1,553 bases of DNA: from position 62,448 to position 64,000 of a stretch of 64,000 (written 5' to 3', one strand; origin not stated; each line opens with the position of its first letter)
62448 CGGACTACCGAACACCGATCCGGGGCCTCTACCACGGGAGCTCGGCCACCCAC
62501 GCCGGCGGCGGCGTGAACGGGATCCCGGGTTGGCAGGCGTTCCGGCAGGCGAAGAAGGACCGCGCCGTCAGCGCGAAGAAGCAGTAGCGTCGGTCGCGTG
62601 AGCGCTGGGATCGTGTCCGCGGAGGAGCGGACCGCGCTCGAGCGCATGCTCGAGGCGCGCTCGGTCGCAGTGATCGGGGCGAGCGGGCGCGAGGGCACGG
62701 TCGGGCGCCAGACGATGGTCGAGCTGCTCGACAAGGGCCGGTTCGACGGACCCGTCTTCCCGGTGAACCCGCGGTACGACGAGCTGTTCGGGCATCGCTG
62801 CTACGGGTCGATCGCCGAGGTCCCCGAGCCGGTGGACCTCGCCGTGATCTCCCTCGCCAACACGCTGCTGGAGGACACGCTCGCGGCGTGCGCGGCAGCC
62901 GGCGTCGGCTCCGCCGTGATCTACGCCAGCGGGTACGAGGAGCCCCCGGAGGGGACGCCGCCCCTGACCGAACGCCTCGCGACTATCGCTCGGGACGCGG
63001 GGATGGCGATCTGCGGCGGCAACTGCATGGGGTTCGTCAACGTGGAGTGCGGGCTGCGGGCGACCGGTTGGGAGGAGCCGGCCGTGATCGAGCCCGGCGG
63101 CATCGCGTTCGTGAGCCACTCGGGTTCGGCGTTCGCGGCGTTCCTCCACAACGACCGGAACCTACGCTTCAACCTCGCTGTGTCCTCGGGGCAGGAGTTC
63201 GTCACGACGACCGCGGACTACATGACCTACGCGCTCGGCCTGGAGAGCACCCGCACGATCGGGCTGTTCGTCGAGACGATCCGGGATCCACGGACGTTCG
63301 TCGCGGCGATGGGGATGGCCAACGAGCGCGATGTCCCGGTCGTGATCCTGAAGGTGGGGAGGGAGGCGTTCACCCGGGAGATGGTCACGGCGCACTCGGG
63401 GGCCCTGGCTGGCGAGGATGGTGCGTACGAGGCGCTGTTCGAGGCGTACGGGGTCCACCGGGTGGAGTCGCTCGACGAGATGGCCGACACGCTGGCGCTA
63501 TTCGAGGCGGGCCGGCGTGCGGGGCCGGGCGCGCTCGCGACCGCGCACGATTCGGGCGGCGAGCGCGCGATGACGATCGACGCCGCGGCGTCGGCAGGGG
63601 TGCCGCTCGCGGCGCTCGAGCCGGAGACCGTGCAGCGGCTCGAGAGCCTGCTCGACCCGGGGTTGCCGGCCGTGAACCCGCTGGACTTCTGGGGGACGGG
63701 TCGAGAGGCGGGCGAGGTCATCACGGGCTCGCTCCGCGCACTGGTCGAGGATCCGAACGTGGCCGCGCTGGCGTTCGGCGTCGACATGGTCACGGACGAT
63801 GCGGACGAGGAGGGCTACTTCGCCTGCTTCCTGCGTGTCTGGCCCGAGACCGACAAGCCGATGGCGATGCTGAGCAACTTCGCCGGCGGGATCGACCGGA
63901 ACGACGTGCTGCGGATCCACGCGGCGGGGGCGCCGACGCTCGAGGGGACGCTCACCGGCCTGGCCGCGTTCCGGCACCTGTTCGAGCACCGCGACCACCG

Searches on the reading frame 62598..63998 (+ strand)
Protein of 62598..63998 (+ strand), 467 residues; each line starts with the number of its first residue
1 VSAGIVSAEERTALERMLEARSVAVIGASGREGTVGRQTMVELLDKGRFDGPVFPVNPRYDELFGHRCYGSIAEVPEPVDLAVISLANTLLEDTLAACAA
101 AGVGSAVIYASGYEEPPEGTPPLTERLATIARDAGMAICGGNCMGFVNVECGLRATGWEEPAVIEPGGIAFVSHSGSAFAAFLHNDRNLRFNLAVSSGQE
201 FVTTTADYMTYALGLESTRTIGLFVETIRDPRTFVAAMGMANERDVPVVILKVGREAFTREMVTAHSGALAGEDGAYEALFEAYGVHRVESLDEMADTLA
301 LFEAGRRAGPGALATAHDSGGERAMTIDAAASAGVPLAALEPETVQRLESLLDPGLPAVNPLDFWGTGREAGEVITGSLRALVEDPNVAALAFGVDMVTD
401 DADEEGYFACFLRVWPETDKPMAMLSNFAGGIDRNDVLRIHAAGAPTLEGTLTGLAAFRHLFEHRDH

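Call 36: search_protein_families(library=pfam, proteins=[window:62598-63998:+], max_evalue=0.001)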
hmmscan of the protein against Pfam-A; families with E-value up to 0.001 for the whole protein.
window:62598-63998:+ (467 aa): 3 families
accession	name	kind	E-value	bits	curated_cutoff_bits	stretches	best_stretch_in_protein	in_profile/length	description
PF13607.11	Succ_CoA_lig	-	3.4e-34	118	27.4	1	166-302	1-138/138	Succinyl-CoA ligase like flavodoxin domain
PF13380.12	CoA_binding_2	-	3.1e-21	76.4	22.8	1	21-147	1-114/116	CoA binding domain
PF02629.25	CoA_binding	-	4.1e-07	31.1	22.3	1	21-112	4-97/97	CoA binding domain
